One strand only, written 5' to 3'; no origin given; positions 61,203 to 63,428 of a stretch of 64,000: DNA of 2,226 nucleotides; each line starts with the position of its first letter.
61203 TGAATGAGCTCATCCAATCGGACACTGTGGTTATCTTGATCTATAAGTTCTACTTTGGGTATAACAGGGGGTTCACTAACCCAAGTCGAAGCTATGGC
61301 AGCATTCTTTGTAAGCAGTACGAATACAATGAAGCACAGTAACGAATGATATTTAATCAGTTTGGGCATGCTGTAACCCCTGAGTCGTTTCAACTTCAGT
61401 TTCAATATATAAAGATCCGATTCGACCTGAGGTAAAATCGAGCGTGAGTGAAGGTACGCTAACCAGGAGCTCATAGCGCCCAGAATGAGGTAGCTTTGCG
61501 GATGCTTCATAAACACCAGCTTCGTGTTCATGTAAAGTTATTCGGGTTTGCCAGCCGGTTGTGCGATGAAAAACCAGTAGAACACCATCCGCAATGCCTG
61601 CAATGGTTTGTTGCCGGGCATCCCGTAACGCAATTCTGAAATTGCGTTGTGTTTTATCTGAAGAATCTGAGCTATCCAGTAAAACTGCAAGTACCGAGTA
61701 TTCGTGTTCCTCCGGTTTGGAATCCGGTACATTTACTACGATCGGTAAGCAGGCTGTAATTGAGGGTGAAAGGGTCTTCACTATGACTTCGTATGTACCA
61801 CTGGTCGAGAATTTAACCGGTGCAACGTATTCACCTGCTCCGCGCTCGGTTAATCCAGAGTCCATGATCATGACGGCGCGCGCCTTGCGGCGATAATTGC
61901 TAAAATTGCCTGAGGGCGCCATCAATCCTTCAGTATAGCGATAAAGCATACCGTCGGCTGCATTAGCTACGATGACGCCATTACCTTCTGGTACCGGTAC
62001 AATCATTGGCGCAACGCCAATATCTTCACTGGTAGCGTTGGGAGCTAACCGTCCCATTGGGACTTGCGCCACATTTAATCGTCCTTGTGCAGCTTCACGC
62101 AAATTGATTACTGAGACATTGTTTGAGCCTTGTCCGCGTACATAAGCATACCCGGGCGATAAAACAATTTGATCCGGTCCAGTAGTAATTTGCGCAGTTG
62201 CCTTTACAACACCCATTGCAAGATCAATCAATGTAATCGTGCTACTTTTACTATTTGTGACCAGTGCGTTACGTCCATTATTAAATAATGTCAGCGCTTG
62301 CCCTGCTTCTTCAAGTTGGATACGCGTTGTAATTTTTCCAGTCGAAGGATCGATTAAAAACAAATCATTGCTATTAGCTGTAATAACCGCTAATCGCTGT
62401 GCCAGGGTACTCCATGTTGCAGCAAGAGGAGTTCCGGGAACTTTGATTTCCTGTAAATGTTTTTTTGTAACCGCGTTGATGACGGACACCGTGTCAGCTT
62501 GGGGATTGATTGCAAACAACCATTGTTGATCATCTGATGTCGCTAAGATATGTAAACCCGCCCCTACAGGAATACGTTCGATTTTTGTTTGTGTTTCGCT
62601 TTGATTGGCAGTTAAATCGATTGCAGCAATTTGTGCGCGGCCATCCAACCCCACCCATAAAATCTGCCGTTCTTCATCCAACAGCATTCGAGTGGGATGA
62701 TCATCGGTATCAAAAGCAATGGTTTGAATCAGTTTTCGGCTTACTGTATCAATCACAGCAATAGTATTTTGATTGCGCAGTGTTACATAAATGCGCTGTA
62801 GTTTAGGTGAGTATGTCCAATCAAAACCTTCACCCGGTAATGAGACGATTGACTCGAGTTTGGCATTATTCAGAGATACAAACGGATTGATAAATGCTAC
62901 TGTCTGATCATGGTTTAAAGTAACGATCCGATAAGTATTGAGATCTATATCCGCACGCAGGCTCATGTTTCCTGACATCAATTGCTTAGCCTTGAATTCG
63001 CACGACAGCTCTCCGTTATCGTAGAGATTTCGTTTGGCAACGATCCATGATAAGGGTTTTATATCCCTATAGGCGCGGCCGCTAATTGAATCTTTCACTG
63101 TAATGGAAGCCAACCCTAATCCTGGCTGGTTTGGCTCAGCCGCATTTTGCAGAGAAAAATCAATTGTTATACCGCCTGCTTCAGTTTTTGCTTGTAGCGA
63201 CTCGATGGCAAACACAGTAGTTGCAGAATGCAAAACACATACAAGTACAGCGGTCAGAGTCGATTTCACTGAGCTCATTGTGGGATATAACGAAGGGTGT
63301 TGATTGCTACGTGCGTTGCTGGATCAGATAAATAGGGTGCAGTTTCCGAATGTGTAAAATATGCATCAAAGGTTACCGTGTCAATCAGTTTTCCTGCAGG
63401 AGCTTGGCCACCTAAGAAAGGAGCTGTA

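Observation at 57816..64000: Translationally coupled six-gene periplasmic operon next to an IS5 scar: candidate undescribed copper/haem redox system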

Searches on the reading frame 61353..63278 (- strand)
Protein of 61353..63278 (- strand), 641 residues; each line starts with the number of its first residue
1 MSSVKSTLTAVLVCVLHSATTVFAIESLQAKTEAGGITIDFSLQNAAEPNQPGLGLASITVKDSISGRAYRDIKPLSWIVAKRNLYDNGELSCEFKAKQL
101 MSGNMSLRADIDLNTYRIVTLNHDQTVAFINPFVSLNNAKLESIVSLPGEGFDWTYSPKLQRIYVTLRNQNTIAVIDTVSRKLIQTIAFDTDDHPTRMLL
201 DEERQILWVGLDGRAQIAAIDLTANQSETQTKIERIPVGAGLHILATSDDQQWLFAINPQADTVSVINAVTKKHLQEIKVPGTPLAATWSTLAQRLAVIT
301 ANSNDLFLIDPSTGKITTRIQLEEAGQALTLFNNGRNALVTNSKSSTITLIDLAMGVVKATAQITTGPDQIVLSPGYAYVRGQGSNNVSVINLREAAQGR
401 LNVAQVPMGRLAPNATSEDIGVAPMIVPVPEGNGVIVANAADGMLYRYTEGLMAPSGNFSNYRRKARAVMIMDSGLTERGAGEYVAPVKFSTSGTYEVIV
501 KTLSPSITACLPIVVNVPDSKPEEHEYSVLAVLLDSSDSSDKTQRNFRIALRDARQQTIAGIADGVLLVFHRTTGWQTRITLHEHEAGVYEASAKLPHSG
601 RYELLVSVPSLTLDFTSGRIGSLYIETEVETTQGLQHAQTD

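Call 4: search_protein_families(library=pfam, proteins=[window:61353-63278:-], max_evalue=0.01)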
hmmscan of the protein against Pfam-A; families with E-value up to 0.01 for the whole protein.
window:61353-63278:- (641 aa): 7 families
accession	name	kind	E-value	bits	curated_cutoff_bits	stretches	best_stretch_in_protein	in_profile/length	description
PF25174.1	Beta-prop_THOC3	-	5.5e-09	35.9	305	1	245-356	52-161/272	THOC3 beta-propeller domain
PF21783.3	YNCE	-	1.2e-07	31.9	27.1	1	159-322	166-324/339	YNCE-like beta-propeller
PF02239.22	Cytochrom_D1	-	1.9e-07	30.4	25.5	1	165-287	9-124/368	Cytochrome D1 heme domain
PF13115.11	YtkA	-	8.5e-07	30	25.9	0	577-604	56-82/85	YtkA-like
PF05096.18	Glu_cyclase_2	-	0.00013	21.9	22.3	1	174-363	20-205/249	Glutamine cyclotransferase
PF25171.1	Beta-prop_WDR36-Utp21_1st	-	0.0032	17.4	80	0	263-358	131-227/266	WDR36/Utp21 first beta-propeller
PF05751.16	FixH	-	0.008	16.6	23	0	543-606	71-134/150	FixH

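Call 5: search_protein_families(library=ncbifam, proteins=[window:61353-63278:-], max_evalue=0.1)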
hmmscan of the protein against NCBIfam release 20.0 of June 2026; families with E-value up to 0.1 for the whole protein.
window:61353-63278:- (641 aa): 11 families
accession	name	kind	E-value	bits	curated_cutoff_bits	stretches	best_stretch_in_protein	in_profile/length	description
TIGR02276.1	beta_rpt_yvtn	repeat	2.2e-20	72.4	27.85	3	162-188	5-31/42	beta-propeller repeat protein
TIGR03866.1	PQQ_ABC_repeats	subfamily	4e-18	65.5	287.3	2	244-376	3-135/310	PQQ-dependent catabolism-associated beta-propeller protein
NF052280.1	7_blade_YncE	equivalog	1.1e-16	60.5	400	2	137-211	246-317/338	7-bladed beta-propeller protein YncE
NF052340.1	hydrazine_beta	equivalog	7.2e-12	45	560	1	245-376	38-172/372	hydrazine synthase subunit beta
NF048007.1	MmpL3Stblzr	equivalog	3.4e-07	29.8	600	1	245-345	54-154/366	MmpL3/TtfA transport complex stabilizer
TIGR03907.1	QH_beta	equivalog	3.4e-07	29.7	223.2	1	298-375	5-83/338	quinohemoprotein amine dehydrogenase subunit beta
NF052460.1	L-NosZ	equivalog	1.7e-06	26.9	700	1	161-443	55-328/480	clade III lactonase-type nitrous-oxide reductase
NF052342.1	hydrazine_BC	exception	4.8e-06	25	1250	1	241-375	41-177/690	hydrazine synthase subunit beta-gamma fusion subunit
NF038015.2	AztD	exception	0.00019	20.3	400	1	261-372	234-352/356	zinc metallochaperone AztD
NF041516.1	PA2928_fam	subfamily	0.021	14.2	70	0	258-321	309-375/376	PA2928 family protein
NF038117.1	choice_anch_I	subfamily_domain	0.094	11.6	300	0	161-196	187-222/458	choice-of-anchor I family protein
